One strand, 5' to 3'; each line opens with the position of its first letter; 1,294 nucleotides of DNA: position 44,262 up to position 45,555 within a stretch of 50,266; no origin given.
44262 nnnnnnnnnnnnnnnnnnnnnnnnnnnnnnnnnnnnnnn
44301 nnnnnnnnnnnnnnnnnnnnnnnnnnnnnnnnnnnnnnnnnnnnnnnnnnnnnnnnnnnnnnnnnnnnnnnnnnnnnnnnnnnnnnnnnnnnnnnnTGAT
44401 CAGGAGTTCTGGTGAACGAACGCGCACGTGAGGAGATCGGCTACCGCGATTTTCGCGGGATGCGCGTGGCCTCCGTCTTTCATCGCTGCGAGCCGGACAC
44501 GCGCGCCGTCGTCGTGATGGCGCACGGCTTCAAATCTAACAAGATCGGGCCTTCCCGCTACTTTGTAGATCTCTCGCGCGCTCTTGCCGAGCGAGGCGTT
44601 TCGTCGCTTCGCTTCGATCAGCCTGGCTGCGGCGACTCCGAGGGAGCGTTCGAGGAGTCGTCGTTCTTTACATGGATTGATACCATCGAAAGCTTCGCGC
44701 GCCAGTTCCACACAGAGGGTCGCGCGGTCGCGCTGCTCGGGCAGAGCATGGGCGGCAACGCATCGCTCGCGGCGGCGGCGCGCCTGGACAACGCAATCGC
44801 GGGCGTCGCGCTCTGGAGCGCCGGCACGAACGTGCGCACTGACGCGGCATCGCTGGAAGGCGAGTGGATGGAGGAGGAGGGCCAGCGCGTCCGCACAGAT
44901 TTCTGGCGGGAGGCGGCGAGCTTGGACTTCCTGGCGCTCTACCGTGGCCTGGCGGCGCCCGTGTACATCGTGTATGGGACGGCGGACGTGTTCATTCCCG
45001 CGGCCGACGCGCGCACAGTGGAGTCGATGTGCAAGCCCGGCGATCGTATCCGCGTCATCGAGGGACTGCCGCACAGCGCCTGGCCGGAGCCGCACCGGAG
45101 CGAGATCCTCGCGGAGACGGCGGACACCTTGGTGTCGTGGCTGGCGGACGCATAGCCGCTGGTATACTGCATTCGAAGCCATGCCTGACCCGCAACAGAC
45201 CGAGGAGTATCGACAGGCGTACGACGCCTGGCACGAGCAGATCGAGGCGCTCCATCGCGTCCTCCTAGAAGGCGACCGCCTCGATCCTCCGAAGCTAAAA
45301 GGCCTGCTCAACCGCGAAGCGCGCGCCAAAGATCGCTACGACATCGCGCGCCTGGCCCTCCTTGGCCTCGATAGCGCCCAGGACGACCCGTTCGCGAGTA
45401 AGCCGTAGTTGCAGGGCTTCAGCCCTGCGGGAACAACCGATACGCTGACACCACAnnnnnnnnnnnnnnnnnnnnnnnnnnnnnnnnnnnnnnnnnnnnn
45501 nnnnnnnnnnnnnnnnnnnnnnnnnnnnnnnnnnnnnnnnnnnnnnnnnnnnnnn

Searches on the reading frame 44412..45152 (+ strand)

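Call 44: search_protein_families(library=pfam, proteins=[window:44412-45152:+], max_evalue=0.001)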
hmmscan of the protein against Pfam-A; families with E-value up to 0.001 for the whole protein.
window:44412-45152:+ (247 aa): 8 families
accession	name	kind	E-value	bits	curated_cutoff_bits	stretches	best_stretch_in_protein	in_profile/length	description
PF12146.15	Hydrolase_4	-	1e-17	64.7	27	1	29-145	2-117/239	Serine aminopeptidase, S33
PF12697.13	Abhydrolase_6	-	5.1e-13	50.6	26.3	1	34-245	1-183/217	Alpha/beta hydrolase family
PF00561.26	Abhydrolase_1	-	7.4e-11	42.6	25.8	1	33-143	2-103/245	alpha/beta hydrolase fold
PF07859.19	Abhydrolase_3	-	8e-06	26.2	25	1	92-200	59-184/210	alpha/beta hydrolase fold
PF02129.25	Peptidase_S15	-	1.4e-05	25.3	23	1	53-147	46-137/262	X-Pro dipeptidyl-peptidase (S15 family)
PF20408.4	Abhydrolase_11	-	5.5e-05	23.4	27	1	31-133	2-103/193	Alpha/beta hydrolase domain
PF00326.27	Peptidase_S9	-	0.00027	20.9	22.6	1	89-200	49-163/213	Prolyl oligopeptidase family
PF00756.26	Esterase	-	0.00041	20.7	22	1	97-196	108-198/251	Putative esterase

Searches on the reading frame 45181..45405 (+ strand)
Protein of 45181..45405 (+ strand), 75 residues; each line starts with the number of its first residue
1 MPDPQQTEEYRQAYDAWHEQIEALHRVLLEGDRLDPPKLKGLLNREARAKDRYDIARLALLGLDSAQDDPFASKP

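Call 44: search_protein_families(library=pfam, proteins=[window:45181-45405:+], max_evalue=0.001)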
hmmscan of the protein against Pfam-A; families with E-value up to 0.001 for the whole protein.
window:45181-45405:+ (75 aa): 0 families
